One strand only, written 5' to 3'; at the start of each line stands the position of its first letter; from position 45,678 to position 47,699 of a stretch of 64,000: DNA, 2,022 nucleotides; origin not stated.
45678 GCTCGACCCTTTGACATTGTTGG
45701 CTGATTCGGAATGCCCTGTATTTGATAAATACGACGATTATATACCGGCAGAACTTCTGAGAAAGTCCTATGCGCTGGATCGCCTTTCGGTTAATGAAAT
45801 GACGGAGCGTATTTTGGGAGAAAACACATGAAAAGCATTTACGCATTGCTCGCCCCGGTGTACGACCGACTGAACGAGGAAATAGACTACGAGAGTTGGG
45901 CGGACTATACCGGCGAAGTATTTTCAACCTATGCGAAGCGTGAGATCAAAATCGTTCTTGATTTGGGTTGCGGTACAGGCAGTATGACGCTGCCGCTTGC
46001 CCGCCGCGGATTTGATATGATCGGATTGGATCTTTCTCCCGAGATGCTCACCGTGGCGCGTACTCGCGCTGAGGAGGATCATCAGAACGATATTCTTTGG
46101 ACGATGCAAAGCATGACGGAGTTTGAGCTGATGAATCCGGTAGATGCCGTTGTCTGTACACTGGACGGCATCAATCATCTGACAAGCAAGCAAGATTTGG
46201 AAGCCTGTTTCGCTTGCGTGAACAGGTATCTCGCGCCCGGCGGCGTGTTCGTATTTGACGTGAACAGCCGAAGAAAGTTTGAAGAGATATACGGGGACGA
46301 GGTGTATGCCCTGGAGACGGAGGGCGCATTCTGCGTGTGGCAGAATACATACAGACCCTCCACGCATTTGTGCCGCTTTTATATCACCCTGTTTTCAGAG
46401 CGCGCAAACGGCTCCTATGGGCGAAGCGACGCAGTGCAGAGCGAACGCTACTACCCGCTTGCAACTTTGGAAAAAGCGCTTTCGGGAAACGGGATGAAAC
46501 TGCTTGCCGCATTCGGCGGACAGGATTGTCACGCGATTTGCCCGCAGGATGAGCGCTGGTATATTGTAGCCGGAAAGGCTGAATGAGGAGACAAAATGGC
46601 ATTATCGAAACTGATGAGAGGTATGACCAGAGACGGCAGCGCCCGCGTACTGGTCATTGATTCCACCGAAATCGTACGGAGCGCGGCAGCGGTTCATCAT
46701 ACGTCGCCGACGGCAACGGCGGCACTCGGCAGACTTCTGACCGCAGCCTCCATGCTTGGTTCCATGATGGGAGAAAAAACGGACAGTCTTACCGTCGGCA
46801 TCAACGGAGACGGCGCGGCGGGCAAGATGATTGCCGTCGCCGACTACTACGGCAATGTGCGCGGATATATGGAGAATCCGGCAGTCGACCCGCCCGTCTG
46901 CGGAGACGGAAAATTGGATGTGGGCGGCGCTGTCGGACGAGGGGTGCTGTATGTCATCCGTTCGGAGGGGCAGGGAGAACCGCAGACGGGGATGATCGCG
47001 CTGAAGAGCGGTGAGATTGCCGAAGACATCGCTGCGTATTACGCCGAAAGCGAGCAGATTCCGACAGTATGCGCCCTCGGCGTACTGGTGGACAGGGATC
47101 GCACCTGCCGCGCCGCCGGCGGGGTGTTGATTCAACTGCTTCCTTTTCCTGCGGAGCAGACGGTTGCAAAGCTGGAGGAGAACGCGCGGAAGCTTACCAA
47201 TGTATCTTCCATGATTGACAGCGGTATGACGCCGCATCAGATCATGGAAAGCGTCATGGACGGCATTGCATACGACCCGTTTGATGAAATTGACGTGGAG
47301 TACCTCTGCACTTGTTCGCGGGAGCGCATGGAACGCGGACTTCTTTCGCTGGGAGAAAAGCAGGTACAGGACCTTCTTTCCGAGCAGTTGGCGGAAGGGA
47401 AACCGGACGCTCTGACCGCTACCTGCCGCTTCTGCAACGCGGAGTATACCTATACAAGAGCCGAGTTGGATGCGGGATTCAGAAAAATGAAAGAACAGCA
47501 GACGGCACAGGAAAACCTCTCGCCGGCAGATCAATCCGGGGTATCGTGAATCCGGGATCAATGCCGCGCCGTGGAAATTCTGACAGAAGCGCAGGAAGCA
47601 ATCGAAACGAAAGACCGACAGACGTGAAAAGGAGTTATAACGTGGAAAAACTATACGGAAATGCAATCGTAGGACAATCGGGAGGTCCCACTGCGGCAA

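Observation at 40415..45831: Self-contained TerB-like / DUF2791 P-loop ATPase / Lhr-like helicase cassette (Shango-type candidate anti-phage system) inserted among housekeeping genes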

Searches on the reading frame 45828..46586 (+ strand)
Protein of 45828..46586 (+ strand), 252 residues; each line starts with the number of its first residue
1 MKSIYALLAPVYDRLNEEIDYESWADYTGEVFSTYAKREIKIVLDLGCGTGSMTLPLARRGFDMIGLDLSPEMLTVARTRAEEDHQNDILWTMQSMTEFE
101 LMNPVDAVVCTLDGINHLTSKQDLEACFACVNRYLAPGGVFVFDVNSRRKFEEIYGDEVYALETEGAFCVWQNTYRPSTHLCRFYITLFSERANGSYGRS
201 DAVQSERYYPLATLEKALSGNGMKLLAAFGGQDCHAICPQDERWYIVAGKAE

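Call 4: search_protein_families(library=pfam, proteins=[window:45828-46586:+], max_evalue=0.01)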
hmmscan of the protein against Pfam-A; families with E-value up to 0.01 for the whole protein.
window:45828-46586:+ (252 aa): 13 families
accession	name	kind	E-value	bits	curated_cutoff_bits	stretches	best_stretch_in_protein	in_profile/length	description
PF13649.12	Methyltransf_25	-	6.6e-21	75.3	27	1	43-139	1-97/97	Methyltransferase domain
PF08241.18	Methyltransf_11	-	1.5e-16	61.3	21.2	1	44-143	1-95/95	Methyltransferase domain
PF08242.18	Methyltransf_12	-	2.3e-13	51.1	30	1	44-141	1-98/98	Methyltransferase domain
PF13847.12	Methyltransf_31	-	2.9e-13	50.2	27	1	42-150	6-117/145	Methyltransferase domain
PF13489.12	Methyltransf_23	-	1.4e-12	48.1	27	1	35-165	19-138/164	Methyltransferase domain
PF01209.24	Ubie_methyltran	-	8.8e-11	42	20.1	1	3-143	11-151/233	ubiE/COQ5 methyltransferase family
PF05401.17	NodS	-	8.2e-08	32.8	24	1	37-145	41-146/201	Nodulation protein S (NodS)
PF02353.26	CMAS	-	1.3e-07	31.7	27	1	42-145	65-166/273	Mycolic acid cyclopropane synthetase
PF01728.25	FtsJ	-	2.5e-05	24.7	24.1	1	39-155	21-149/181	FtsJ-like methyltransferase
PF05175.20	MTS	-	0.00043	20.4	23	1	37-152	29-147/170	Methyltransferase small domain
PF03848.20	TehB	-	0.0011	18.9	20.4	1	42-112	33-103/193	Tellurite resistance protein TehB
PF06325.19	PrmA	-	0.0049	16.8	22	1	38-110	160-232/296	Ribosomal protein L11 methyltransferase (PrmA)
PF05891.18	Methyltransf_PK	-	0.0082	16.1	27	0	35-150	51-166/218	AdoMet dependent proline di-methyltransferase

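Call 5: search_protein_families(library=padloc, proteins=[window:45828-46586:+], max_evalue=0.01)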
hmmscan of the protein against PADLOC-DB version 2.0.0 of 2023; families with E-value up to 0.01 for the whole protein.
window:45828-46586:+ (252 aa): 2 families
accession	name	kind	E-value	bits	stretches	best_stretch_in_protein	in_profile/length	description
PDLC04134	mad2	-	1e-19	68.8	1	37-166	289-417/492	mads_2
PDLC00828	E1-E2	-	0.0062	13.8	1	84-131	248-299/431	E1-E2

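Call 6: search_protein_families(library=ncbifam, proteins=[window:45828-46586:+], max_evalue=0.01)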
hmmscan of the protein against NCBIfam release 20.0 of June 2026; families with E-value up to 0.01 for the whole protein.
window:45828-46586:+ (252 aa): 59 families (the best 25 are shown)
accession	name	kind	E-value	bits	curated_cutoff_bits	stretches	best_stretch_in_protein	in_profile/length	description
NF041820.1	daptide_MTase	equivalog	1.3e-21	77.2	175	1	37-226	34-225/243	daptide-type RiPP biosynthesis methyltransferase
NF043040.1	corrin_prot_MT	hypoth_equivalog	9e-19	67.8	180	1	12-142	15-146/216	corrinoid protein-associated methyltransferase CpaM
NF001244.0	PRK00216.1-5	equivalog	4.8e-15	55.5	216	1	2-142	11-152/236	bifunctional demethylmenaquinone methyltransferase/2-methoxy-6-polyprenyl-1,4-benzoquinol methylase UbiE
NF051855.1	GlySarMtaseBact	equivalog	2.3e-13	50.4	350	1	12-155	25-167/259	glycine/sarcosine N-methyltransferase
TIGR01983.1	UbiG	equivalog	5.4e-13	48.8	102.95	1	40-143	50-151/228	bifunctional 2-polyprenyl-6-hydroxyphenol methylase/3-demethylubiquinol 3-O-methyltransferase UbiG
TIGR01934.1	MenG_MenH_UbiE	subfamily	7.4e-13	48.3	158.35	1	3-142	3-140/223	ubiquinone/menaquinone biosynthesis methyltransferase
TIGR02021.1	BchM-ChlM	equivalog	9.8e-13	48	158.9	1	41-122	56-135/218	magnesium protoporphyrin IX methyltransferase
NF045667.1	MTase_DVU1556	equivalog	1.3e-10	41.1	155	1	33-225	16-162/213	DVU_1556 family methyltransferase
TIGR02072.1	BioC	equivalog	4.3e-10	39.8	184.95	1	37-155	32-144/244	malonyl-ACP O-methyltransferase BioC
NF045649.1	2X_seleno_MduS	exception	1.4e-08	34.1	380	1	25-192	27-197/338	methyltransferase domain-containing selenoprotein MduS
NF007610.0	PRK10258.1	equivalog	1.5e-08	34.3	342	1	32-101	35-106/251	malonyl-ACP O-methyltransferase BioC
NF041650.1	nod_mtase_NodS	equivalog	3.4e-08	33.4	300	1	35-145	34-141/190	nodulation methyltransferase NodS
NF041537.1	ArsM_AhpD_UU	exception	8.9e-08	31.3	510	1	29-142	66-179/345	arsenite methyltransferase/AhpD domain selenoprotein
NF001243.0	PRK00216.1-4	equivalog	2.6e-07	30.2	235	1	5-91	13-102/237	demethylmenaquinone methyltransferase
NF008264.0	PRK11036.1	equivalog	5.5e-07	29.3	366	1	24-110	31-118/261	tRNA uridine 5-oxyacetic acid(34) methyltransferase CmoM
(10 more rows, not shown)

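Call 83: search_solved_structures(query=window:45828-46586:+, max_evalue=0.00001)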
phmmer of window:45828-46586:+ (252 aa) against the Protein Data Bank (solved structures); distinct sequences matched with E-value up to 0.00001: 46.
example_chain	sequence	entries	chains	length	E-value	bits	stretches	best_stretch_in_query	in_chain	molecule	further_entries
3d2l_A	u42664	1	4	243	1.8e-31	112.7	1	5-250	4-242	SAM-dependent methyltransferase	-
1y8c_A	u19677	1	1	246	1.7e-26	96.3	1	5-226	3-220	S-adenosylmethionine-dependent methyltransferase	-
1wzn_A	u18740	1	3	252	1.8e-23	86.4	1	3-145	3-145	SAM-dependent methyltransferase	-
7zgt_A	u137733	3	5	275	3.8e-19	72.3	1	4-203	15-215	Methyltransferase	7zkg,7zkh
9gdj_A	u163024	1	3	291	2.4e-18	69.7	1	5-212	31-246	Methyltransferase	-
9icz_A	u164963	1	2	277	2e-16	63.3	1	5-179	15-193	S-adenosylmethionine (SAM)-dependent methyltransferase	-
6uk5_A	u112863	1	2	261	1.6e-11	47.3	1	22-144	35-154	CalS10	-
5h02_A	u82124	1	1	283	7.1e-11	45.2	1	12-155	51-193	Glycine sarcosine N-methyltransferase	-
5gwx_A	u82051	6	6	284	7.6e-11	45.1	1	12-155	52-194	Glycine sarcosine N-methyltransferase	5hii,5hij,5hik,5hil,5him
1ve3_A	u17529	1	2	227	7.2e-10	41.9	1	6-147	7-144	hypothetical protein PH0226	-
3bxo_A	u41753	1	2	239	7e-09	38.6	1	20-144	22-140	N,N-dimethyltransferase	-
2avn_A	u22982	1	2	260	2e-08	37.2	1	4-148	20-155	ubiquinone/menaquinone biosynthesis methyltransferase-related protein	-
3ccf_A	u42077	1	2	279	7.2e-08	35.3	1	40-166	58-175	Cyclopropane-fatty-acyl-phospholipid synthase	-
9fcx_A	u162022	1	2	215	1.1e-07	34.8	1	42-143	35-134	SAM-dependent methyltransferase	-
3pfg_A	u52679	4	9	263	1.1e-07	34.7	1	34-143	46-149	N-methyltransferase | dTDP-3-amino-3,6-dideoxy-alpha-D-glucopyranose N,N-dimethyltransferase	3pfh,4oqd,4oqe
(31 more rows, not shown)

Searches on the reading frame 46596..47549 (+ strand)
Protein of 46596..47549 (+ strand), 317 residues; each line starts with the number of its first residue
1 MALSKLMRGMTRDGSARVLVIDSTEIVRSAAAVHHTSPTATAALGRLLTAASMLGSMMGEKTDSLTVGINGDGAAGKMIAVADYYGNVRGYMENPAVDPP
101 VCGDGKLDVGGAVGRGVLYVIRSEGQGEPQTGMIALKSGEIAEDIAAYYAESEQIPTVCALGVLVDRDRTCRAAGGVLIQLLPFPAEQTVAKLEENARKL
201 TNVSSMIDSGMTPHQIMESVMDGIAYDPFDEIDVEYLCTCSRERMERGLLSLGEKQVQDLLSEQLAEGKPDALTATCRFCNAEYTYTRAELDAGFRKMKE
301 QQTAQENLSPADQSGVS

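Call 4: search_protein_families(library=pfam, proteins=[window:46596-47549:+], max_evalue=0.01)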
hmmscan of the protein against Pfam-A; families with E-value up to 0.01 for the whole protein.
window:46596-47549:+ (317 aa): 1 family
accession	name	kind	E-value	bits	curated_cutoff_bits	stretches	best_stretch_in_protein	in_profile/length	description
PF01430.24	HSP33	-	2.8e-84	283.3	21.4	1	5-287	2-273/273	Hsp33 protein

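Call 15: find_related_loci(query=window:46596-47549:+, collection=genome_contigs, flank=10000)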
Query window:46596-47549:+ (317 aa) in genome_contigs; peptide patterns used: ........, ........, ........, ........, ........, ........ (x = any residue, [..] = any of these).
138 stretches matched a pattern; 3 encode a relative of the query (tblastn E <= 1e-3); 3 distinct loci.
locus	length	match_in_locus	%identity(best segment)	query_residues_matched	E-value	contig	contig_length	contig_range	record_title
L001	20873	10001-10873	59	1-291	4e-115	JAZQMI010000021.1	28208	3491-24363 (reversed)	MAG: Eubacteriales bacterium isolate T1900044606_TS20190072.MAGScoT_cleanbin_000042 SGB_744_k141_1521320, whole genome s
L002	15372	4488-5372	48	1-302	1e-96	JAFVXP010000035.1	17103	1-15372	MAG: Clostridia bacterium isolate RGIG5487 Sheep_Colon.Co__c854396, whole genome shotgun sequence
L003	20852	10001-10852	49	1-291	5e-95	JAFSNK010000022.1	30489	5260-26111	MAG: Clostridia bacterium isolate RGIG3301 Goat_Reticulum-4__c335766, whole genome shotgun sequence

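Call 18: find_encoding_contigs(protein=window:46596-47549:+, flank=10000, max_places=10)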
Protein window:46596-47549:+ (317 aa): no gene with exactly this product is on record in the collection.

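Call 19: find_related_loci(query=window:46596-47549:+, collection=metagenome_contigs, flank=10000)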
Query window:46596-47549:+ (317 aa) in metagenome_contigs; peptide patterns used: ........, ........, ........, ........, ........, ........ (x = any residue, [..] = any of these).
236 stretches matched a pattern; 1 encode a relative of the query (tblastn E <= 1e-3); 1 distinct loci.
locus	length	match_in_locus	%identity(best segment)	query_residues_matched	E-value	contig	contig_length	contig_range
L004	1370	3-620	50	79-291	3e-72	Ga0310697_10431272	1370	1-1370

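Call 54: search_protein_families(library=pfam, proteins=[L001:8723-9460:-, L001:7622-8638:-, L001:6489-7718:-, L001:5709-6488:-, L001:4641-5648:-, L001:2716-4569:+, L001:9175-9990:+, L001:10952-11389:-, L001:11413-12294:-, L001:12359-13603:-], max_evalue=0.0001)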
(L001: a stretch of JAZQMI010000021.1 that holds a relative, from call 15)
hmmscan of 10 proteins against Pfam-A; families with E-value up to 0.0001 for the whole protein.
L001:8723-9460:- (245 aa): 0 families

L001:7622-8638:- (338 aa): 1 family
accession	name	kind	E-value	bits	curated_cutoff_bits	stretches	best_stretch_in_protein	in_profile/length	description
PF00480.26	ROK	-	1.7e-72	244.9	22.9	1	22-336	2-290/294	ROK family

L001:6489-7718:- (409 aa): 3 families
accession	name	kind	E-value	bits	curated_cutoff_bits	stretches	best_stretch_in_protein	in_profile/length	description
PF14815.12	NUDIX_4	-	3.5e-28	98.1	35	1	292-404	1-112/113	NUDIX domain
PF00730.31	HhH-GPD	-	3.4e-22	79.3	26.2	1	91-219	2-102/108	HhH-GPD superfamily base excision DNA repair protein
PF00633.29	HHH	-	2.3e-06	27.6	24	1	155-183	2-30/30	Helix-hairpin-helix motif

L001:5709-6488:- (259 aa): 1 family
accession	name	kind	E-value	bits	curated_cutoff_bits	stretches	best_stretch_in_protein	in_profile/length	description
PF05857.17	TraX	-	1.7e-42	146.3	25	1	22-253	3-216/217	TraX protein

L001:4641-5648:- (335 aa): 1 family
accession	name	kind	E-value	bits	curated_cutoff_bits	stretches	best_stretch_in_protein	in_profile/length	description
PF03590.20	AsnA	-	2.2e-108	361.8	27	1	20-245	1-227/228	Aspartate-ammonia ligase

L001:2716-4569:+ (617 aa): 3 families
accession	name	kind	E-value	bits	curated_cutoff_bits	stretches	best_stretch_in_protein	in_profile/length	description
PF00122.25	E1-E2_ATPase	-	6.8e-45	153.3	28.1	1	115-292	3-180/181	E1-E2 ATPase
PF00702.32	Hydrolase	-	9.2e-23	82.1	26.4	1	310-526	2-191/191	haloacid dehalogenase-like hydrolase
PF08282.18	Hydrolase_3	-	2.6e-06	27.8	20.9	1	488-559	187-255/255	haloacid dehalogenase-like hydrolase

L001:9175-9990:+ (271 aa): 6 families
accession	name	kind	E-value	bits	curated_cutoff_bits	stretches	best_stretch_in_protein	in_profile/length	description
PF13649.12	Methyltransf_25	-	3.6e-15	56.8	27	1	52-148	1-97/97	Methyltransferase domain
PF08241.18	Methyltransf_11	-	3.4e-10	40.9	21.2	1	53-152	1-95/95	Methyltransferase domain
PF08242.18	Methyltransf_12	-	4.1e-08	34.3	30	1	53-150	1-98/98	Methyltransferase domain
PF13847.12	Methyltransf_31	-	4.8e-08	33.2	27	1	52-168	7-127/145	Methyltransferase domain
PF13489.12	Methyltransf_23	-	6.6e-08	32.9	27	1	32-244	8-162/164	Methyltransferase domain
PF01209.24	Ubie_methyltran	-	4.3e-07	30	20.1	1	14-92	13-94/233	ubiE/COQ5 methyltransferase family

L001:10952-11389:- (145 aa): 3 families
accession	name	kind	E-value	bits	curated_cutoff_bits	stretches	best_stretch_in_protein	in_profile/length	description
PF00583.31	Acetyltransf_1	-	7e-14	52.5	20.7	1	42-135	24-116/116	Acetyltransferase (GNAT) family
PF13508.13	Acetyltransf_7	-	3.1e-11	43.9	27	1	55-136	6-83/84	Acetyltransferase (GNAT) domain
PF13673.13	Acetyltransf_10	-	4.8e-07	30.2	23.6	1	54-138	33-110/128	Acetyltransferase (GNAT) domain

L001:11413-12294:- (293 aa): 4 families
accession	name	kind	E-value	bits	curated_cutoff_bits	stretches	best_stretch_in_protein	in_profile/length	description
PF12833.13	HTH_18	-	1.6e-21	76.8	33.6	1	212-291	1-80/80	Helix-turn-helix domain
PF00165.29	HTH_AraC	-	9.5e-13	48.4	26.6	1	254-290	7-42/42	Bacterial regulatory helix-turn-helix proteins, AraC family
PF02311.25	AraC_binding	-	9.9e-11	42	21.1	1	62-171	22-131/135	AraC-like ligand binding domain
PF07883.17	Cupin_2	-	1.3e-05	25.3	27.2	1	68-115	23-70/70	Cupin domain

L001:12359-13603:- (414 aa): 0 families

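Call 68: find_homologous_proteins(query=window:46596-47549:+, max_evalue=1e-40)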
Query window:46596-47549:+ (317 aa): 7998 proteins with E <= 1e-40 among 8000 candidates; the best 120 are listed.
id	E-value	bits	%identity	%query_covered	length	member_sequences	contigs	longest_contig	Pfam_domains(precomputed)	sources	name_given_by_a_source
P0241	1.4e-203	693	100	100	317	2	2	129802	PF01430.25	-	-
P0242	1.5e-141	489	75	92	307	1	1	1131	PF01430.25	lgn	-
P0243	1.0e-139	483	72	95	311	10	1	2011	PF01430.25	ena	-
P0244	2.0e-133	462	71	92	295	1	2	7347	PF01430.25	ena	-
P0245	3.5e-132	458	70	95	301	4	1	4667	PF01430.25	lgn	-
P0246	8.8e-132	457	70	92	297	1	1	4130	PF01430.25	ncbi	-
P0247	2.3e-130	452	67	94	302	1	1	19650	PF01430.25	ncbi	-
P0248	3.3e-128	445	67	93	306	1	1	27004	PF01430.25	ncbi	-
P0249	8.8e-127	441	70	92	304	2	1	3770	PF01430.25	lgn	-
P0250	1.5e-126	440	66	93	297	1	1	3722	PF01430.25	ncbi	-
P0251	4.7e-125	435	66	93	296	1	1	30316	PF01430.25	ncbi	-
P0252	1.3e-124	433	63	98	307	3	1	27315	PF01430.25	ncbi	-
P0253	4.8e-124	432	66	94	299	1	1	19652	PF01430.25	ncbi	-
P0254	1.5e-123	430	65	93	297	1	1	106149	PF01430.25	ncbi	-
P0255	3.1e-123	429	65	93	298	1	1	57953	PF01430.25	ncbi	-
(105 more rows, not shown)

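Call 69: find_encoding_contigs(protein=P0254, flank=10000, max_places=2)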
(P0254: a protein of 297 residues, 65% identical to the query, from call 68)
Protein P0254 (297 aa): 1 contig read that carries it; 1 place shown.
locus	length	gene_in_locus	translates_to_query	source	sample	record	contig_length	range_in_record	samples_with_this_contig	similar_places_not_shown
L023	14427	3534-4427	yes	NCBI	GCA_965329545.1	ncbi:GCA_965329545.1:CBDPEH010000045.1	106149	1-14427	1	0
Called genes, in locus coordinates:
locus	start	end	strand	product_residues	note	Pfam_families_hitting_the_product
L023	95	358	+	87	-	PF01649:Ribosomal_S20p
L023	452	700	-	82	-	PF01084:Ribosomal_S18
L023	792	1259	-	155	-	PF00436:SSB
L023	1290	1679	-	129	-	PF01250:Ribosomal_S6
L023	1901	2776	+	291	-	PF00288:GHMP_kinases_N, PF08544:GHMP_kinases_C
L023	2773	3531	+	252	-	PF01209:Ubie_methyltran, PF02353:CMAS, PF13489:Methyltransf_23, PF13847:Methyltransf_31, PF08241:Methyltransf_11, PF08242:Methyltransf_12, PF13649:Methyltransf_25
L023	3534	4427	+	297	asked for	PF01430:HSP33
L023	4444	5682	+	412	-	PF00365:PFK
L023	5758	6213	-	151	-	-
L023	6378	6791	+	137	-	PF01029:NusB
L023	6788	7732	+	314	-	PF00814:TsaD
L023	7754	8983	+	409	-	PF13742:tRNA_anti_2, PF01336:tRNA_anti-codon, PF02601:Exonuc_VII_L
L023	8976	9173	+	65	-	PF02609:Exonuc_VII_S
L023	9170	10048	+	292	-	PF00348:polyprenyl_synt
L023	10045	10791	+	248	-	PF01479:S4, PF01728:FtsJ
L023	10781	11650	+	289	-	PF01513:NAD_kinase, PF20143:NAD_kinase_C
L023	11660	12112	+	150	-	PF01316:Arg_repressor, PF02863:Arg_repressor_C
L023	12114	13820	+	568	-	PF02463:SMC_N, PF13476:AAA_23 (weak)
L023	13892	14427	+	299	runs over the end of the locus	PF01565:FAD_binding_4, PF02873:MurB_C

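Call 70: find_encoding_contigs(protein=P0255, flank=10000, max_places=2)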
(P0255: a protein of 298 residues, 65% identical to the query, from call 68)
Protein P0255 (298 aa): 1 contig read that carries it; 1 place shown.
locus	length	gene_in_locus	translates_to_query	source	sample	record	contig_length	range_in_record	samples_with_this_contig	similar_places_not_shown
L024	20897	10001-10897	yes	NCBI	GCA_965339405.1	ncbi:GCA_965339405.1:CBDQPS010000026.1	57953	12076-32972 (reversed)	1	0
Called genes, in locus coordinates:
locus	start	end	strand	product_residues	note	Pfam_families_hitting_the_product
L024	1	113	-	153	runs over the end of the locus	-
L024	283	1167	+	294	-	PF00398:RrnaAD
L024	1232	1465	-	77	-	PF13083:KH_KhpA-B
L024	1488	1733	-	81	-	PF00886:Ribosomal_S16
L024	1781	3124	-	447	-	PF02881:SRP54_N, PF13604:AAA_30 (faint), PF00448:SRP54, PF01656:CbiA (faint), PF02978:SRP_SPB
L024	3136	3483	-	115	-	PF04297:UPF0122, PF04545:Sigma70_r4 (faint)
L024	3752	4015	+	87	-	PF01649:Ribosomal_S20p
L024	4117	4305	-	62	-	PF01084:Ribosomal_S18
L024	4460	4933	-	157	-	PF00436:SSB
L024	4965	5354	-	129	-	PF01250:Ribosomal_S6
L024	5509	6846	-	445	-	PF01594:AI-2E_transport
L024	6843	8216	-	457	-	PF01594:AI-2E_transport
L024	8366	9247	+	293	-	PF00288:GHMP_kinases_N, PF08544:GHMP_kinases_C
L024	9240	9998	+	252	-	PF01209:Ubie_methyltran, PF05401:NodS (weak), PF02353:CMAS, PF13489:Methyltransf_23, PF13847:Methyltransf_31, PF08241:Methyltransf_11, PF08242:Methyltransf_12, PF13649:Methyltransf_25, +1 more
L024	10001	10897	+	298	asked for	PF01430:HSP33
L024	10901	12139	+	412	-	PF00365:PFK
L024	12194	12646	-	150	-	PF11457:DUF3021 (weak)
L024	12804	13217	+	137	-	PF01029:NusB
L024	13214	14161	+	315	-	PF00814:TsaD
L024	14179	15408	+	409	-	PF13742:tRNA_anti_2, PF01336:tRNA_anti-codon, PF02601:Exonuc_VII_L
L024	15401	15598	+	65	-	PF02609:Exonuc_VII_S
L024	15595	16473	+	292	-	PF00348:polyprenyl_synt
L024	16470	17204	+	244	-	PF01479:S4, PF01728:FtsJ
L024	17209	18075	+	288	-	PF01513:NAD_kinase, PF20143:NAD_kinase_C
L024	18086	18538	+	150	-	PF01316:Arg_repressor, PF02863:Arg_repressor_C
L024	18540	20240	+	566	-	PF02463:SMC_N, PF13476:AAA_23, PF13304:AAA_21 (faint)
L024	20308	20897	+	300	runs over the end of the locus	PF01565:FAD_binding_4, PF02873:MurB_C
